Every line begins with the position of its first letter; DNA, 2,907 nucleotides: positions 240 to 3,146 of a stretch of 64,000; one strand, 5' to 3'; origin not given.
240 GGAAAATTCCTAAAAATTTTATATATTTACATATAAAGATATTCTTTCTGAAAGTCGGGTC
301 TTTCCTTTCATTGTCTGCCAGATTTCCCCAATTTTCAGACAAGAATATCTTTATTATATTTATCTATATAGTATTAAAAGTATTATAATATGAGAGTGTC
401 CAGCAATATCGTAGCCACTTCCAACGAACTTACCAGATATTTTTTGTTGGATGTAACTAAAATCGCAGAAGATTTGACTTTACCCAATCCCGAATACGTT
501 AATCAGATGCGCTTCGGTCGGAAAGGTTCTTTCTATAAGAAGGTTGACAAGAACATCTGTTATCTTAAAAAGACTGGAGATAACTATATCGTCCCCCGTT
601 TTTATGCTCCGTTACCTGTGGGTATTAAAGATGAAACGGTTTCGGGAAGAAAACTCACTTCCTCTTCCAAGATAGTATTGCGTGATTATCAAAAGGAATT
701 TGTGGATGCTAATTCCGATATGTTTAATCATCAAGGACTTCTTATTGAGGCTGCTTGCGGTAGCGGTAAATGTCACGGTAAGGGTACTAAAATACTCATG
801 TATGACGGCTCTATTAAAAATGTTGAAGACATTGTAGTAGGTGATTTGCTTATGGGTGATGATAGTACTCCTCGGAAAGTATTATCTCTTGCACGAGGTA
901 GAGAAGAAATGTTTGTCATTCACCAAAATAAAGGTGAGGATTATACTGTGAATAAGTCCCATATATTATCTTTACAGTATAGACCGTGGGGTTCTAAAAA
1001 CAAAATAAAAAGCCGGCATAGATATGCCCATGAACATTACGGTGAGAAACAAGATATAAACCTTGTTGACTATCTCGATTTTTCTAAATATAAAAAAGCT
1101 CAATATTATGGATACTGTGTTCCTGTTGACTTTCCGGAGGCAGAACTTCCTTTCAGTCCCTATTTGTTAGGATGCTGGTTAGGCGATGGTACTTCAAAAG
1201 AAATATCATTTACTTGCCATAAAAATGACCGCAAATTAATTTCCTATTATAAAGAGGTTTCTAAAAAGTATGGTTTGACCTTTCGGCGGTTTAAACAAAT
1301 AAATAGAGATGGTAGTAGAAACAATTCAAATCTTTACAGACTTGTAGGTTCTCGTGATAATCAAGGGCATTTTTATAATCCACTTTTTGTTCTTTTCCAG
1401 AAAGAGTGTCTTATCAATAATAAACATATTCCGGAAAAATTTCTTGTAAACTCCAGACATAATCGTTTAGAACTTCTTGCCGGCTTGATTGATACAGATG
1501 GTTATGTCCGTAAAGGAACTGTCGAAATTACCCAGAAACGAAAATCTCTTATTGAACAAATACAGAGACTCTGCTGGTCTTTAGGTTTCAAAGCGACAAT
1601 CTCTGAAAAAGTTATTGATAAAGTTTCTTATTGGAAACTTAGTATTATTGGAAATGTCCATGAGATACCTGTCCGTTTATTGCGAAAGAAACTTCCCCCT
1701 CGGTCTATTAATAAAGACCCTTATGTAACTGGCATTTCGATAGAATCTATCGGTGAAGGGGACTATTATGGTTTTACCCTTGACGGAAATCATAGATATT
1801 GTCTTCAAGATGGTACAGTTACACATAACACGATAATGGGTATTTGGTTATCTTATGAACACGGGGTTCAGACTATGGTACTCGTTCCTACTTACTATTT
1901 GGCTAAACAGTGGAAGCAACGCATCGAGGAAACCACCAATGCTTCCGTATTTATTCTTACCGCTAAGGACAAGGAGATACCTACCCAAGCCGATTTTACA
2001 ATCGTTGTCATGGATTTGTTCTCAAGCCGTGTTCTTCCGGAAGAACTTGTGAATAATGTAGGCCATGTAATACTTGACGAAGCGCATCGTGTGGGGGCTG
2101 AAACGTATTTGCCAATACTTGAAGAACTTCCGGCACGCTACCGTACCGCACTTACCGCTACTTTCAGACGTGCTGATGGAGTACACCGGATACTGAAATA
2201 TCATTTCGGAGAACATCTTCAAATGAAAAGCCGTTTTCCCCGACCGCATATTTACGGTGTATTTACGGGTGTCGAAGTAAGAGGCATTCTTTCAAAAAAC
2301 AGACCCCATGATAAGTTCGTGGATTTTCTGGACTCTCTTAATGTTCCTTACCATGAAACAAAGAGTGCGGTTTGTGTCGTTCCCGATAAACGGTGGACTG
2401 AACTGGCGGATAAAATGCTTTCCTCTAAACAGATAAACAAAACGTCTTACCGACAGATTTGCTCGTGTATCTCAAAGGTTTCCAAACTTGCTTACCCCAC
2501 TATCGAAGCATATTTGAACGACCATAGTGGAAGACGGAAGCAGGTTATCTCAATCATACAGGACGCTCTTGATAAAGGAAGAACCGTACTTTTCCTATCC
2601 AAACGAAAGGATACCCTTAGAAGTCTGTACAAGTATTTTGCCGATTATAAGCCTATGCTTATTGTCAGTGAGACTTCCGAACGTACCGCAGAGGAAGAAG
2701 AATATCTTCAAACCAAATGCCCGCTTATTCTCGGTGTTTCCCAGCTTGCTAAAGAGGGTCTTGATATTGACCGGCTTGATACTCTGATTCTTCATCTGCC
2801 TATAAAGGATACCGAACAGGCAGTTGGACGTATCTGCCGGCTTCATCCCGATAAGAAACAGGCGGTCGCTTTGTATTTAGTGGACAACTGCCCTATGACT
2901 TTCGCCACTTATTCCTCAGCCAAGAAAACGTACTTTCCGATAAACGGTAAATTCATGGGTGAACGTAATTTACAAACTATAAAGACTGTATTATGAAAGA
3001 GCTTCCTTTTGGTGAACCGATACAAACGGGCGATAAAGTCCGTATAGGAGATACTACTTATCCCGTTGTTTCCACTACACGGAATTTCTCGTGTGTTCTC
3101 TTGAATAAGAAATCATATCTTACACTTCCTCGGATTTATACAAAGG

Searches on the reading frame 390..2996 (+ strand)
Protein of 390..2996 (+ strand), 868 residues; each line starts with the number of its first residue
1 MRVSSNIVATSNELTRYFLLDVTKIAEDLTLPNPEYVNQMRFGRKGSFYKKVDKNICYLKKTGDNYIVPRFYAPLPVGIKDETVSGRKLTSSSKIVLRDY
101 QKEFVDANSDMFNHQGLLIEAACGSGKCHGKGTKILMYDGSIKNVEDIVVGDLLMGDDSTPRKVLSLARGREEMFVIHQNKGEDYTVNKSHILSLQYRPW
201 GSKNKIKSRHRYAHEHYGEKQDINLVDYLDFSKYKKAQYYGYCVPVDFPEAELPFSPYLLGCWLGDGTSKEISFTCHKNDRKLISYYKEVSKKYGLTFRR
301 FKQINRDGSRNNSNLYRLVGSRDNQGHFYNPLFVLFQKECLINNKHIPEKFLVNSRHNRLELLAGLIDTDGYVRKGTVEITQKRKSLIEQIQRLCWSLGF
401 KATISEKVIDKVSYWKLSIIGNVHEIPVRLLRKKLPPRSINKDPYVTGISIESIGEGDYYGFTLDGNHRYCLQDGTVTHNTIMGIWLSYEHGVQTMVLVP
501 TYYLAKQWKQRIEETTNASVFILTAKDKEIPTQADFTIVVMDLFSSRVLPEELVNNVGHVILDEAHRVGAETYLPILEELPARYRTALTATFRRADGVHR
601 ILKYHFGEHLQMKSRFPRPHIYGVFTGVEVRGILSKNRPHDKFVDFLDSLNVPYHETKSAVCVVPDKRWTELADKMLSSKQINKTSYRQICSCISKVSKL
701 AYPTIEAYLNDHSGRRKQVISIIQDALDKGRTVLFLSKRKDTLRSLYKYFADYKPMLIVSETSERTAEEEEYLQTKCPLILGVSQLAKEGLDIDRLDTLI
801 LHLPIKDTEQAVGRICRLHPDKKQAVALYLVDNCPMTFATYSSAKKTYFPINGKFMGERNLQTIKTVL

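Call 43: search_protein_families(library=pfam, alignment_id=A3, max_evalue=0.001)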
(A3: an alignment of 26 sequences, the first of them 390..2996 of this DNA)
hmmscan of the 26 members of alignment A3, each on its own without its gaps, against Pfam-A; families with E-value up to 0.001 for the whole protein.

A. member 1, window:390-2996:+ (868 aa): 6 families
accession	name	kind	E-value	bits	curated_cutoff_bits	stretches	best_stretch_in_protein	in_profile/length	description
PF05203.21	Hom_end_hint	-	4.9e-21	76.2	32.1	1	128-196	1-78/228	Hom_end-associated Hint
PF04851.21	ResIII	-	4.2e-15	56.5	22.5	1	492-594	53-164/164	Type III restriction enzyme, res subunit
PF14528.11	LAGLIDADG_3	-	2.4e-14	53.8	22.5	1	360-421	4-70/82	LAGLIDADG-like domain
PF05204.19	Hom_end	-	1e-08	35.7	21.1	1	347-407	2-65/110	Homing endonuclease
PF00270.35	DEAD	-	1.4e-08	35.1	26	1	490-593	43-161/167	DEAD/DEAH box helicase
PF00271.37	Helicase_C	-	3.9e-05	24.3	23.5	1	722-818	5-106/110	Helicase conserved C-terminal domain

B. families by the number of members that match (of 26 scanned): 25 families
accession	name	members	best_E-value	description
PF00476.26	DNA_pol_A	1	4.4e-96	DNA polymerase family A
PF00154.27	RecA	1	1.8e-31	recA bacterial DNA recombination protein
PF03796.21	DnaB_C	1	3.3e-21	DnaB-like helicase C terminal domain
PF05203.21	Hom_end_hint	1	4.9e-21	Hom_end-associated Hint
PF00216.26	Bac_DNA_binding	1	7.8e-18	Bacterial DNA-binding protein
PF04851.21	ResIII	1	4.2e-15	Type III restriction enzyme, res subunit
PF14528.11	LAGLIDADG_3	1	2.4e-14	LAGLIDADG-like domain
PF07728.20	AAA_5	1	2.9e-13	AAA domain (dynein-related subfamily)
PF13155.12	Toprim_2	1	9.8e-13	Toprim-like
PF13662.12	Toprim_4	1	6.3e-10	Toprim domain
PF01807.25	Zn_ribbon_DnaG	1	8.4e-10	CHC2 zinc finger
PF21096.2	RecA_C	1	2e-09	RecA C-terminal domain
PF08406.16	CbbQ_C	1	7.3e-09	CbbQ/NirQ/NorQ C-terminal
PF05204.19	Hom_end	1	1e-08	Homing endonuclease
PF00270.35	DEAD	1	1.4e-08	DEAD/DEAH box helicase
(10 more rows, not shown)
